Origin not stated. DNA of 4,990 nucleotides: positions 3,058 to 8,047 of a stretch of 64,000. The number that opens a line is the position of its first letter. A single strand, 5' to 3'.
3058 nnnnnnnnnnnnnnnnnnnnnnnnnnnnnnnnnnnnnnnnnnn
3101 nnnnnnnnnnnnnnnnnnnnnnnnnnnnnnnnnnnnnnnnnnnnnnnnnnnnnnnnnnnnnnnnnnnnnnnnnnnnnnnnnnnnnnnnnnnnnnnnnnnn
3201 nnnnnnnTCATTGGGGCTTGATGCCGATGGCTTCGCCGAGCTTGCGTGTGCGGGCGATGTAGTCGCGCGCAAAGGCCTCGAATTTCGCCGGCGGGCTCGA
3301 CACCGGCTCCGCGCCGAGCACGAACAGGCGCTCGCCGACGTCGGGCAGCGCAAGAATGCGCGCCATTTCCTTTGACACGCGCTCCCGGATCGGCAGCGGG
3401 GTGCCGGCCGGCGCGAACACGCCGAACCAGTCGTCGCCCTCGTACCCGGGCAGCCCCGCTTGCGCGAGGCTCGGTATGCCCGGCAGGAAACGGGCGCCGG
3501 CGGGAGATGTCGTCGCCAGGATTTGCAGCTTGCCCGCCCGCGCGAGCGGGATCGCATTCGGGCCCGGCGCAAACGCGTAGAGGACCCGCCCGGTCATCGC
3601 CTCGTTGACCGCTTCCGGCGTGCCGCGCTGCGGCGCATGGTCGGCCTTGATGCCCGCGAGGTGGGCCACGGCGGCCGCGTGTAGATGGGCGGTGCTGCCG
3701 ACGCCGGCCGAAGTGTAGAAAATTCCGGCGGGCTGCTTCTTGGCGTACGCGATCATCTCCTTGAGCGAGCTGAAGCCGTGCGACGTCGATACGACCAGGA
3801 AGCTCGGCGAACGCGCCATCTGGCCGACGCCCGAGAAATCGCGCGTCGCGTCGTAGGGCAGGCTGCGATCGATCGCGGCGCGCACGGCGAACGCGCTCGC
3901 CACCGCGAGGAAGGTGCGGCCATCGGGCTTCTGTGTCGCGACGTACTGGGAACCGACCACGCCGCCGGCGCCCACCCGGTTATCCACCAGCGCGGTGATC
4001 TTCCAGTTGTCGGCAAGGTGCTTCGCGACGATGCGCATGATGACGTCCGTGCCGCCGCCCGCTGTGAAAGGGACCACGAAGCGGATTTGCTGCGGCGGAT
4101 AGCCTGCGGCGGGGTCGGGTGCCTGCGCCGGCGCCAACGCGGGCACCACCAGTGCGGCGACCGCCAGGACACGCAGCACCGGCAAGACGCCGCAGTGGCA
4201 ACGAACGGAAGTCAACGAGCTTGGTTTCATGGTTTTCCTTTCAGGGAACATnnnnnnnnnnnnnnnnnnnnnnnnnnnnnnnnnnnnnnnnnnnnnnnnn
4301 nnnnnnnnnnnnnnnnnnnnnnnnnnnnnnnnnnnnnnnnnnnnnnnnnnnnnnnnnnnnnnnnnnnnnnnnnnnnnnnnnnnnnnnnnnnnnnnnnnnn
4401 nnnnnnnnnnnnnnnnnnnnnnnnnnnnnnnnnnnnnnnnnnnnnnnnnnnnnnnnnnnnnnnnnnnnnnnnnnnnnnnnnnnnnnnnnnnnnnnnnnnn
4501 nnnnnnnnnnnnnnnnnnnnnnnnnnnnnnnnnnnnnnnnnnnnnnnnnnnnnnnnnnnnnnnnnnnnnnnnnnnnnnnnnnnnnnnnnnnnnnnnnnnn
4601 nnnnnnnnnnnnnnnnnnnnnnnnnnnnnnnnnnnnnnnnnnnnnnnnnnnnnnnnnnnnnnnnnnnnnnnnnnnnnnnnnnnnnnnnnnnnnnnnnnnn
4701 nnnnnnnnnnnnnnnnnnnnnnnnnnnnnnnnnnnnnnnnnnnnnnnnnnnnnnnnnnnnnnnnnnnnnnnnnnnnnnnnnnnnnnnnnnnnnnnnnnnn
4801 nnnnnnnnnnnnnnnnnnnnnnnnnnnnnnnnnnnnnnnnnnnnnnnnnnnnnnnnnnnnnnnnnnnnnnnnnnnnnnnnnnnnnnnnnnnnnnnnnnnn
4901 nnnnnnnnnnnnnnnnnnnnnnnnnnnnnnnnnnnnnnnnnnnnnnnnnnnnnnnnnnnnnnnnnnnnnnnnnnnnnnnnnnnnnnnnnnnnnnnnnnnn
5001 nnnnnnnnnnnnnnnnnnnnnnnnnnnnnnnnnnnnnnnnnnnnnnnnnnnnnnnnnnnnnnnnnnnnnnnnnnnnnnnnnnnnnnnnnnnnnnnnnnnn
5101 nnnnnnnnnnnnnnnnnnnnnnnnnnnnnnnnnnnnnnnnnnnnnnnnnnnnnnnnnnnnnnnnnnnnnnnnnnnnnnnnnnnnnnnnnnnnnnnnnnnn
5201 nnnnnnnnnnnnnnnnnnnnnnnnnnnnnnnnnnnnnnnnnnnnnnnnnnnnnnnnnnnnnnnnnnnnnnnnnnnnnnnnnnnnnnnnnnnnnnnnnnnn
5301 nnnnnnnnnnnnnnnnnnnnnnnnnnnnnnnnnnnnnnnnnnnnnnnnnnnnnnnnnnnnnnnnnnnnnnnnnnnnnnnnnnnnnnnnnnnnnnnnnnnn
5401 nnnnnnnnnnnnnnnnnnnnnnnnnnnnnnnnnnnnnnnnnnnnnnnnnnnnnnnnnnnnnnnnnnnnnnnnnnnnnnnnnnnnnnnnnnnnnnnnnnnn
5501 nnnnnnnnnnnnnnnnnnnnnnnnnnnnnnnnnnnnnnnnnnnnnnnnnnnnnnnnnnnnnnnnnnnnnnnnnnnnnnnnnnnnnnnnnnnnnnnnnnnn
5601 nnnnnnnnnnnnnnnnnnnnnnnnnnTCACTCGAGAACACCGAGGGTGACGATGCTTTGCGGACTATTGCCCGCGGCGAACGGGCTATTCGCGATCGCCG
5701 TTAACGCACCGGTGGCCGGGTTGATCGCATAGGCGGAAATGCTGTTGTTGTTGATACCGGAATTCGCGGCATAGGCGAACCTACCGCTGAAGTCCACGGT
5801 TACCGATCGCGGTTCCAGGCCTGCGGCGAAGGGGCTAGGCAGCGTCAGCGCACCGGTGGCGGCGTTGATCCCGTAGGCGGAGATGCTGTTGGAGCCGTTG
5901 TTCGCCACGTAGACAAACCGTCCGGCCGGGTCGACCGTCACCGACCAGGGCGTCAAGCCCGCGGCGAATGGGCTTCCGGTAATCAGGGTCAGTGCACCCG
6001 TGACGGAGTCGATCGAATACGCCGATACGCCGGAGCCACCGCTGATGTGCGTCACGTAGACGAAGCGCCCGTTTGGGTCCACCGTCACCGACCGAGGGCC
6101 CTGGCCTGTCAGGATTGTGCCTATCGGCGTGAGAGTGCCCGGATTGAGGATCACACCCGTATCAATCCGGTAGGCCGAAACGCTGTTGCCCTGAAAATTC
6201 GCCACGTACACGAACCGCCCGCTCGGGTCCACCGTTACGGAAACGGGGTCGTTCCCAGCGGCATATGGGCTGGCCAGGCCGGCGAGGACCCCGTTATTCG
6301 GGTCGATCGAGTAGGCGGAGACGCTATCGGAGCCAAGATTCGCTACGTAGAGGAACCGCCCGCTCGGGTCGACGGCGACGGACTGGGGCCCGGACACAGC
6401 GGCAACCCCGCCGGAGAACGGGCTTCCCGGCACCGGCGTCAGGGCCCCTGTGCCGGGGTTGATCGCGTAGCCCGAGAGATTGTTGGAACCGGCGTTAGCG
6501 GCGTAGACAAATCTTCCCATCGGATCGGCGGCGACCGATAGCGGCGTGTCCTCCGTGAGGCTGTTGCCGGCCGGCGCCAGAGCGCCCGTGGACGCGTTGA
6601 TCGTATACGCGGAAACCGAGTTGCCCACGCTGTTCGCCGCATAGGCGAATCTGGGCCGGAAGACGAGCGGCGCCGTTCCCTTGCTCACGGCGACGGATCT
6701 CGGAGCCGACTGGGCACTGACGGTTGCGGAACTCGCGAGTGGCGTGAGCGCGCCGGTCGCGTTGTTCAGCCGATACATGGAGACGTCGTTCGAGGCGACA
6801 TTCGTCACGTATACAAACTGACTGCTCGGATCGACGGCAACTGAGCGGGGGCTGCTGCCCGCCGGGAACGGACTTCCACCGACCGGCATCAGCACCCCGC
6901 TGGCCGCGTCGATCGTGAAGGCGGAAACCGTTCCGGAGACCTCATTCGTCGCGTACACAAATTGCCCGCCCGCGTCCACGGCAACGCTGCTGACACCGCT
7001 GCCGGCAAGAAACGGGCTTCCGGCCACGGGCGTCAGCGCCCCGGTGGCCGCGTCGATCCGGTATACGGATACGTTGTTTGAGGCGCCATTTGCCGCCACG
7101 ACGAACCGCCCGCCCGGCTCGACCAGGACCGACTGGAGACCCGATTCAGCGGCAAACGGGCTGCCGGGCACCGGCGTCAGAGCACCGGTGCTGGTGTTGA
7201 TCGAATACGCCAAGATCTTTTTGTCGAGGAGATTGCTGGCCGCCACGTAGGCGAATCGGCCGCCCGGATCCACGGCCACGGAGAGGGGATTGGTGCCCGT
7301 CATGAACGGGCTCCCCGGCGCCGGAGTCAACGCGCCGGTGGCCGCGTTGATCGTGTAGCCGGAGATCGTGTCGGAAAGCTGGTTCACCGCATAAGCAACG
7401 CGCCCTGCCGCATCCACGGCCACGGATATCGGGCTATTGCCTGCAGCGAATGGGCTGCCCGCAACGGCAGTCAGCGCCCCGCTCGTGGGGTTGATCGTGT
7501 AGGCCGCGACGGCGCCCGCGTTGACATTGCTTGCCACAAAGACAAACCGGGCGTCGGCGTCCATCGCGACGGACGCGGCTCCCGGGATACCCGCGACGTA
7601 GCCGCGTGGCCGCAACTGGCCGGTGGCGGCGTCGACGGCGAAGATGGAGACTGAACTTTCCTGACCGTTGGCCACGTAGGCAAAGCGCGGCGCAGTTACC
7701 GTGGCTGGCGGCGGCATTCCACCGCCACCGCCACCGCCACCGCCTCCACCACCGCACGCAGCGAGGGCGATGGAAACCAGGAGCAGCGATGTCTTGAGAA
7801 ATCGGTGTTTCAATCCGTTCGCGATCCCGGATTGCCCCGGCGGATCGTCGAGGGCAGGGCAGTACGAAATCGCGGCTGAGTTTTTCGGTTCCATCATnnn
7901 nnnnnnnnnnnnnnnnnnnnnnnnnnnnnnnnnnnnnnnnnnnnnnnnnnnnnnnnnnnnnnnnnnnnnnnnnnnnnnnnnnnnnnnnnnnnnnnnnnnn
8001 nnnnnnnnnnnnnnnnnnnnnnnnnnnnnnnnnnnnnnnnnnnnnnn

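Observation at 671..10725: Two ~175-bp direct repeats, each with a full tRNA-Gln(CTG) plus leader, bracket a 9.7-kb segment; the second copy truncates a TctC gene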

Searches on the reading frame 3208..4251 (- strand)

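Call 6: search_protein_families(library=pfam, proteins=[window:3208-4251:-], max_evalue=0.01)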
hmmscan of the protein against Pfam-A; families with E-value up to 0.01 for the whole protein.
window:3208-4251:- (347 aa): 1 family
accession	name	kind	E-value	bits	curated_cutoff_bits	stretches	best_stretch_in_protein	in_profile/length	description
PF03401.19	TctC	-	1.8e-49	169.2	27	1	71-343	1-273/274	Tripartite tricarboxylate transporter family receptor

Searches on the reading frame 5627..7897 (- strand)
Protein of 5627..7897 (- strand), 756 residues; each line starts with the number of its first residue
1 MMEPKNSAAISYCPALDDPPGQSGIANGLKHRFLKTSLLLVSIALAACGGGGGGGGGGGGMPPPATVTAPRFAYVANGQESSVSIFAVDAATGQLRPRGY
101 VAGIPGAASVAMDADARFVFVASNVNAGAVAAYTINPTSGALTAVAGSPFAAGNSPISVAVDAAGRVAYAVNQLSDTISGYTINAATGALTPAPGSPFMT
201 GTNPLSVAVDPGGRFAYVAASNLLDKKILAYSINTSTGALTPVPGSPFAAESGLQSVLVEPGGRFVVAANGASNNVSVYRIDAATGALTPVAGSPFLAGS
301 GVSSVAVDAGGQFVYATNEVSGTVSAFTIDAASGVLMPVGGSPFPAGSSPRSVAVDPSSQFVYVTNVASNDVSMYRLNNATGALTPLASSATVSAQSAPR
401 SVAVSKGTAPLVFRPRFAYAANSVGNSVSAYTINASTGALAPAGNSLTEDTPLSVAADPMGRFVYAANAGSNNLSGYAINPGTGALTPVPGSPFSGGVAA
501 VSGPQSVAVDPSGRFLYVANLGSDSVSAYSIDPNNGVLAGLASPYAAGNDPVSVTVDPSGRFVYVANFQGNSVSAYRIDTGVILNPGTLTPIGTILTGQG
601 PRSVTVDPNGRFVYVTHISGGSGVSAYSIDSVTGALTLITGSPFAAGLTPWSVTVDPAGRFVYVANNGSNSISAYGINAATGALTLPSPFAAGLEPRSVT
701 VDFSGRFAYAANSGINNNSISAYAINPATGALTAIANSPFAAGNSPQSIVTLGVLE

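Call 6: search_protein_families(library=pfam, proteins=[window:5627-7897:-], max_evalue=0.01)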
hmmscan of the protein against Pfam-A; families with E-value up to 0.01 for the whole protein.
window:5627-7897:- (756 aa): 9 families
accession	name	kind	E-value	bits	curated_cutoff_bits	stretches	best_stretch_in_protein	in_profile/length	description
PF10282.15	Lactonase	-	1.4e-90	304.4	21.7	7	299-394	243-337/344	Lactonase, 7-bladed beta-propeller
PF01731.26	Arylesterase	-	2.7e-10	40.7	21.3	0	348-376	54-82/86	Arylesterase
PF06739.17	SBBP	-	1.3e-09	38.2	20.5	0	601-616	15-29/38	Beta-propeller repeat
PF01436.27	NHL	-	1.4e-09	37.9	20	0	650-673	4-26/28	NHL repeat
PF08450.18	SGL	-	1.5e-09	38.2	26.3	0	499-583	131-216/246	SMP-30/Gluconolactonase/LRE-like region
PF18067.7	Lipase_C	-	6e-06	27.3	27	0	701-733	3-36/96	Lipase C-terminal domain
PF10433.15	Beta-prop_RSE1_1st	-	0.003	17.1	26.9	0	505-519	107-121/351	RSE1/DDB1/CPSF1 first beta-propeller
PF04053.20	B-prop_COPA_B_2nd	-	0.0061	16.5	57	0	599-647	31-58/248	COPA/B second beta-propeller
PF06165.18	GH94_b-supersand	-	0.0088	16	23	0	648-672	35-61/251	Glycosyl hydrolase 94, supersandwich domain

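Call 63: search_protein_families(library=ncbifam, proteins=[window:5627-7897:-], max_evalue=0.1)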
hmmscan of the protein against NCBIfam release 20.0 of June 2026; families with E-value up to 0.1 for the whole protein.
window:5627-7897:- (756 aa): 12 families
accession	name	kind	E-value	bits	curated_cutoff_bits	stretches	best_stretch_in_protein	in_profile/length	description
NF008258.1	PRK11028.1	equivalog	2.3e-56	191.3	370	5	505-743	84-322/330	6-phosphogluconolactonase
NF050136.1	PGL_lacton_Staph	exception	5.2e-20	71.7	500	3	597-741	187-333/341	6-phosphogluconolactonase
TIGR02276.1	beta_rpt_yvtn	repeat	3.2e-19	68.6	27.85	3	511-535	1-24/42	beta-propeller repeat protein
NF052340.1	hydrazine_beta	equivalog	3.9e-17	62.4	560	1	645-674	337-366/372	hydrazine synthase subunit beta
TIGR03866.1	PQQ_ABC_repeats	subfamily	2.5e-16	59.6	287.3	2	574-708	16-139/310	PQQ-dependent catabolism-associated beta-propeller protein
NF052460.1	L-NosZ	equivalog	6.3e-09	34.9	700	1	261-374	52-158/480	clade III lactonase-type nitrous-oxide reductase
TIGR03907.1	QH_beta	equivalog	0.00013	21.2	223.2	0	502-566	33-98/338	quinohemoprotein amine dehydrogenase subunit beta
NF052280.1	7_blade_YncE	equivalog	0.00016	20.6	400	0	546-669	72-192/338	7-bladed beta-propeller protein YncE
NF041516.1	PA2928_fam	subfamily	0.0046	16.4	70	0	251-289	334-372/376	PA2928 family protein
NF052342.1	hydrazine_BC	exception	0.0063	14.7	1250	1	502-616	81-185/690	hydrazine synthase subunit beta-gamma fusion subunit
NF033865.1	fusolisin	equivalog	0.011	13.8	999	1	31-72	3-48/1006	fusolisin family autotransporter serine protease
TIGR04225.1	CshA_fibril_rpt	repeat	0.032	15.1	60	0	176-209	55-88/104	fibrillar adhesin CshA-type repeat protein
